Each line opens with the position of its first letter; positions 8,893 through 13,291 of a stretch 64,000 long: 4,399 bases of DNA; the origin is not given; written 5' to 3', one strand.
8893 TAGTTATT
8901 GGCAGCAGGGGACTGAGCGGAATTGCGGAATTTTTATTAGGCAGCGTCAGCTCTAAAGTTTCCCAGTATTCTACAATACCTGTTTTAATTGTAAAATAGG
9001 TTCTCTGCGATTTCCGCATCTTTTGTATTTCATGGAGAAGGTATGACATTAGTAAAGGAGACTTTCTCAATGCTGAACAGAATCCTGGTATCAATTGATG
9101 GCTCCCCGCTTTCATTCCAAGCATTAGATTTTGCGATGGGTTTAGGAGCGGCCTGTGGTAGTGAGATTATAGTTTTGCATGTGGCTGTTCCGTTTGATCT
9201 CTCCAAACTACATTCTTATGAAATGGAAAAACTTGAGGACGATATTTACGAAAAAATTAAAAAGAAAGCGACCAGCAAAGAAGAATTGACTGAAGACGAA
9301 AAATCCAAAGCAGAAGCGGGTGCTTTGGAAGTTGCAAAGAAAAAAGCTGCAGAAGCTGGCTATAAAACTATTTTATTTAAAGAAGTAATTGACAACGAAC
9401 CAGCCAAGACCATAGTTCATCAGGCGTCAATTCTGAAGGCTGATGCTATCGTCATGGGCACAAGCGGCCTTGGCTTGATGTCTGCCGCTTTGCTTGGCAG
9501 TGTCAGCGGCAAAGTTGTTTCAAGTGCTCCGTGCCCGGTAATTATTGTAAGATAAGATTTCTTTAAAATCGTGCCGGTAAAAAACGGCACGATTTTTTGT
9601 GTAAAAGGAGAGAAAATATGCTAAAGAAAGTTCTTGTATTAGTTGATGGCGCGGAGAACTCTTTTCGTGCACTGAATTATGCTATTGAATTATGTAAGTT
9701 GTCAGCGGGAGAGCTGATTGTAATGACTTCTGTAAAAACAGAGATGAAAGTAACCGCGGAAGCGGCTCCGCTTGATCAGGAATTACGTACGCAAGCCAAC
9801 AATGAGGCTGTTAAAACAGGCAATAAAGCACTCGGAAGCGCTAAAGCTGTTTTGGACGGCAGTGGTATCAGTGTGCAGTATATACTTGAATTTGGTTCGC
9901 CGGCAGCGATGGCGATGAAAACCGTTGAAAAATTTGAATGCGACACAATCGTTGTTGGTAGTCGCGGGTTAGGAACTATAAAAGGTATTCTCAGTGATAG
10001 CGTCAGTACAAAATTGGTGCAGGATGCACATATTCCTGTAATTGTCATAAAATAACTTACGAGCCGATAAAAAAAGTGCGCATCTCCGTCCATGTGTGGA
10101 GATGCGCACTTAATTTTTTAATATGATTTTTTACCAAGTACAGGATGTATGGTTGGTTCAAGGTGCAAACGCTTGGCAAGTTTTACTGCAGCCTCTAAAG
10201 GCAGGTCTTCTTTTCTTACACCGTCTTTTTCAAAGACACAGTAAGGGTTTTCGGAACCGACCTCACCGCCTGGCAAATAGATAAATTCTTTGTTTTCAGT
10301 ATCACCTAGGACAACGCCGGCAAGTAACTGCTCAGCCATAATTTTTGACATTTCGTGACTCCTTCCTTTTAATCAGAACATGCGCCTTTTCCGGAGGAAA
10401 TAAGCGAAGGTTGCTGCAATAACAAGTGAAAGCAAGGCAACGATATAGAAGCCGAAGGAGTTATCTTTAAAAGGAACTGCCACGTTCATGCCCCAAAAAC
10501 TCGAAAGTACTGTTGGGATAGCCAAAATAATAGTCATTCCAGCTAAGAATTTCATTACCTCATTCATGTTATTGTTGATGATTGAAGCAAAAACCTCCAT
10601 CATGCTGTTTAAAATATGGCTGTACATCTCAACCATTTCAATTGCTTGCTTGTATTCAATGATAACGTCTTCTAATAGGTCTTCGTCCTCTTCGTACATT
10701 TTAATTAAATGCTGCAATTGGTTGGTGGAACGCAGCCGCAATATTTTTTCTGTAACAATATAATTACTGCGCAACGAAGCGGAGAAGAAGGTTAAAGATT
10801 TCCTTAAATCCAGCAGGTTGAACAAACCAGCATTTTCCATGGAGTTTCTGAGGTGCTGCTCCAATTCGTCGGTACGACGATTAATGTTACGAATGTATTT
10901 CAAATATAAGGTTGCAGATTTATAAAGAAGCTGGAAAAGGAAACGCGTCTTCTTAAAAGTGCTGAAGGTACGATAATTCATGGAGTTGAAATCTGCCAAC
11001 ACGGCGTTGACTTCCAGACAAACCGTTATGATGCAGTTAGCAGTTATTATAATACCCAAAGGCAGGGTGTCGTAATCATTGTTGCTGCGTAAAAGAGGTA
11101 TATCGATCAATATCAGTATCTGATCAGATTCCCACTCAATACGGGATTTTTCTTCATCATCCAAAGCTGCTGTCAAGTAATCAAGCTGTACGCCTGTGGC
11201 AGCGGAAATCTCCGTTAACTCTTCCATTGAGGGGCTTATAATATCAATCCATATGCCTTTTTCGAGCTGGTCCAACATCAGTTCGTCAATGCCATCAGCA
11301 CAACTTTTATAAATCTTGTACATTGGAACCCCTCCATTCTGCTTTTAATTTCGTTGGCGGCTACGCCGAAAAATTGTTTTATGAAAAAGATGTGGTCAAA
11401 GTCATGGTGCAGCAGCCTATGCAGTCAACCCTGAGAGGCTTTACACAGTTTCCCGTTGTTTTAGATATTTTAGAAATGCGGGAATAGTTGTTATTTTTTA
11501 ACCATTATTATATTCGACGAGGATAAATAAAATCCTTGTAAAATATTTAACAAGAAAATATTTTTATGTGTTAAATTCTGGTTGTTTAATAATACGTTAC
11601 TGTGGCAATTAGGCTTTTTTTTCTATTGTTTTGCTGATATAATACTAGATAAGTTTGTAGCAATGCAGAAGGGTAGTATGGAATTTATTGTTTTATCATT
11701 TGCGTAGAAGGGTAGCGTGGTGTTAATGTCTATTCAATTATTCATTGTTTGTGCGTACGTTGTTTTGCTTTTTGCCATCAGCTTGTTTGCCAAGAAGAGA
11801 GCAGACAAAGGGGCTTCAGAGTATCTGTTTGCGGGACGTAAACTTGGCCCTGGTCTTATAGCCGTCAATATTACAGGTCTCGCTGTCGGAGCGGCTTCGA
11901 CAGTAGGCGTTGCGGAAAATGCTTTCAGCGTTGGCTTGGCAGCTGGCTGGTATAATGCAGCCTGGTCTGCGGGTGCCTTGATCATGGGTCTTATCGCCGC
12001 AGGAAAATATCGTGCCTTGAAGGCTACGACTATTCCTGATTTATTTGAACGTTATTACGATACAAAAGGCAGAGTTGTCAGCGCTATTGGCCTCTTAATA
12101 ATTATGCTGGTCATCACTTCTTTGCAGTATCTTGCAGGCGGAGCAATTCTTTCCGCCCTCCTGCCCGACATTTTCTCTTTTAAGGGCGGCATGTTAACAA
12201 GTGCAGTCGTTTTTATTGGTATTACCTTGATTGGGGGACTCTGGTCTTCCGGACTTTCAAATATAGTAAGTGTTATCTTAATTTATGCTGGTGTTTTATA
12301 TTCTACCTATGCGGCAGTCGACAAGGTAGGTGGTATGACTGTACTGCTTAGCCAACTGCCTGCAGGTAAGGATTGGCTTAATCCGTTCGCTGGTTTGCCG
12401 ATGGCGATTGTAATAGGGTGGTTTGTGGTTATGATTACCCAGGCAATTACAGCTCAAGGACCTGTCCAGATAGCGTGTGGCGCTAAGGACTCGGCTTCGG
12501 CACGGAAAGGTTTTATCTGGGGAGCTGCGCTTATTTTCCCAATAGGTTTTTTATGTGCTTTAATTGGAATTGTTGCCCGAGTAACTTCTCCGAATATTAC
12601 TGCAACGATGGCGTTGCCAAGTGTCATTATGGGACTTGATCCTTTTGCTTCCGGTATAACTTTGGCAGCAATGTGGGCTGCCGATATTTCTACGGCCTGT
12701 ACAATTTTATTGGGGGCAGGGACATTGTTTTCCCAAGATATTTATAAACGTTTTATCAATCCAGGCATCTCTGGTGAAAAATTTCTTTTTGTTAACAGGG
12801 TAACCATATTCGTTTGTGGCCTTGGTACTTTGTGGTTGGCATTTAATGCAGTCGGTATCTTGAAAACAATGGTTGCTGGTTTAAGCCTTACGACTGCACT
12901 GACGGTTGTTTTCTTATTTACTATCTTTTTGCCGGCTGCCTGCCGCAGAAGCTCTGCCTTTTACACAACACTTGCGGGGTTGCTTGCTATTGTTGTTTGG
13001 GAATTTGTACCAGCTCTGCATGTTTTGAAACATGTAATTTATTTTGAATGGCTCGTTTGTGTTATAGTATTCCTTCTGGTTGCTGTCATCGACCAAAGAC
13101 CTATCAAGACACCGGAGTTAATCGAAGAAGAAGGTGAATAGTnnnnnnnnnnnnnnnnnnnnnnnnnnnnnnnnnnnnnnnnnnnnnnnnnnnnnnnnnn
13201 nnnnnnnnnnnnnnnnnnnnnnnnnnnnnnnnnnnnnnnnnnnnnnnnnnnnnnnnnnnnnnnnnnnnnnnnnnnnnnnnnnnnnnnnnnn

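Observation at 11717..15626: HutP-family RNA-binding regulator embedded in an L-serine catabolic operon, followed by an intrinsic terminator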

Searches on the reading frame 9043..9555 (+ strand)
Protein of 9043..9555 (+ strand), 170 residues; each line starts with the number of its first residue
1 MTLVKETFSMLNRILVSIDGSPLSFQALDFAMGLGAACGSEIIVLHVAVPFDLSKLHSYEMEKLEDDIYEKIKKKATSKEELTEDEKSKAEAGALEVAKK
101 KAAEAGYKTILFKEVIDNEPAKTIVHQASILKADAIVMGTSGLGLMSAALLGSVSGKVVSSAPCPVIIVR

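Call 78: search_protein_families(library=pfam, proteins=[window:9043-9555:+], max_evalue=0.00001)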
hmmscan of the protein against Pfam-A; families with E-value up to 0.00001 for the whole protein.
window:9043-9555:+ (170 aa): 1 family
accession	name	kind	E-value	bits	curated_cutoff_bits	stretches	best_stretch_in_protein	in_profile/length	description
PF00582.32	Usp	-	4.2e-29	102.3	24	1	10-170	1-141/141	Universal stress protein family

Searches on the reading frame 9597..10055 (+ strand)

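Call 78: search_protein_families(library=pfam, proteins=[window:9597-10055:+], max_evalue=0.00001)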
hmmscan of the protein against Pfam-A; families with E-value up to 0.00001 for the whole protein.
window:9597-10055:+ (152 aa): 1 family
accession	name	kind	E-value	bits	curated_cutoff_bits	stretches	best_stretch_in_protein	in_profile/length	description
PF00582.32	Usp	-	1.9e-26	93.7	24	1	8-152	1-141/141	Universal stress protein family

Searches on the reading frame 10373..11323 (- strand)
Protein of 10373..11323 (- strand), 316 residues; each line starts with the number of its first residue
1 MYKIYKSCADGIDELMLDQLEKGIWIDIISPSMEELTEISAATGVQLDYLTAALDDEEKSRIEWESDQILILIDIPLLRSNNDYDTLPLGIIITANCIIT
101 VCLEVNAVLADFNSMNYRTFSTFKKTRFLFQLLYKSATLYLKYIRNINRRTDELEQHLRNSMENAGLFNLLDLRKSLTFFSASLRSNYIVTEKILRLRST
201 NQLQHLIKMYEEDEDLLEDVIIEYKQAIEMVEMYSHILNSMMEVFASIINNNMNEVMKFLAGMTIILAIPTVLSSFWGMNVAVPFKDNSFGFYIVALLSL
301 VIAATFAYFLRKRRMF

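Call 4: search_protein_families(library=pfam, proteins=[window:10373-11323:-], max_evalue=0.01)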
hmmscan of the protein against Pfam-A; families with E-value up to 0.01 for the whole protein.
window:10373-11323:- (316 aa): 1 family
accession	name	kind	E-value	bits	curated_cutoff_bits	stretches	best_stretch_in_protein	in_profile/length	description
PF01544.23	CorA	-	1.2e-47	163.1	27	1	22-312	3-292/292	CorA-like Mg2+ transporter protein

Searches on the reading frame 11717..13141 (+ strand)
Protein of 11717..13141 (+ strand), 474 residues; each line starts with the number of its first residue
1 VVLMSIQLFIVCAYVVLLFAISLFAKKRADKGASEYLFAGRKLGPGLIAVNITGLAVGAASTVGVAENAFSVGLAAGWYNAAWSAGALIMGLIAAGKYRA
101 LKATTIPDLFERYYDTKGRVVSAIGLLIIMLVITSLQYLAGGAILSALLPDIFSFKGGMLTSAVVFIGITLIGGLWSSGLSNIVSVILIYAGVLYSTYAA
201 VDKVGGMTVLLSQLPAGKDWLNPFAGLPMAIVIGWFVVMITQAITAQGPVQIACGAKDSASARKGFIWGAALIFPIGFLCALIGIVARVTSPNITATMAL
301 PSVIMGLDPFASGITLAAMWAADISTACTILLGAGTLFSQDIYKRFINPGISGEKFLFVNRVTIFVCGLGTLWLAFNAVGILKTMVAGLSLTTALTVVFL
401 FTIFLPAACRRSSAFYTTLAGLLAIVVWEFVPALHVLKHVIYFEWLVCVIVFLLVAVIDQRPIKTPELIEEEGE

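Call 4: search_protein_families(library=pfam, proteins=[window:11717-13141:+], max_evalue=0.01)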
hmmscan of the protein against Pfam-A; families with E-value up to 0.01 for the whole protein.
window:11717-13141:+ (474 aa): 1 family
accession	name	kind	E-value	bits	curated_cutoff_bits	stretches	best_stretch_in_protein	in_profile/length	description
PF00474.23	SSF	-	5.8e-26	91.7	22.8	1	36-421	1-406/406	Sodium:solute symporter family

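Call 8: search_protein_families(library=ncbifam, proteins=[window:11717-13141:+], max_evalue=0.001)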
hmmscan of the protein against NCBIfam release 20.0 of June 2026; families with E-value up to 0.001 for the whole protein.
window:11717-13141:+ (474 aa): 6 families
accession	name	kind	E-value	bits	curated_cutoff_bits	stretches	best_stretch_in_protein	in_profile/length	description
TIGR00813.1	sss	superfamily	4.8e-30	104.9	184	1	36-421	1-411/411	sodium/solute symporter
TIGR02119.1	panF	equivalog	8.5e-22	77.8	328.05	1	11-460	7-469/471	sodium/pantothenate symporter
NF007790.0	PRK10484.1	equivalog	6.8e-19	68.1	401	1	4-461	4-485/527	solute:sodium symporter family transporter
TIGR02121.1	Na_Pro_sym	equivalog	7.6e-19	67.8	515.5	1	9-463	5-473/488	sodium/proline symporter PutP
TIGR03648.1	Na_symport_lg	subfamily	7.2e-16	57.7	320.75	2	303-428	354-480/547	VC_2705 family sodium/solute symporter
NF011948.0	PRK15419.1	equivalog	2.4e-12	46.5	955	1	7-452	7-469/502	sodium/proline symporter PutP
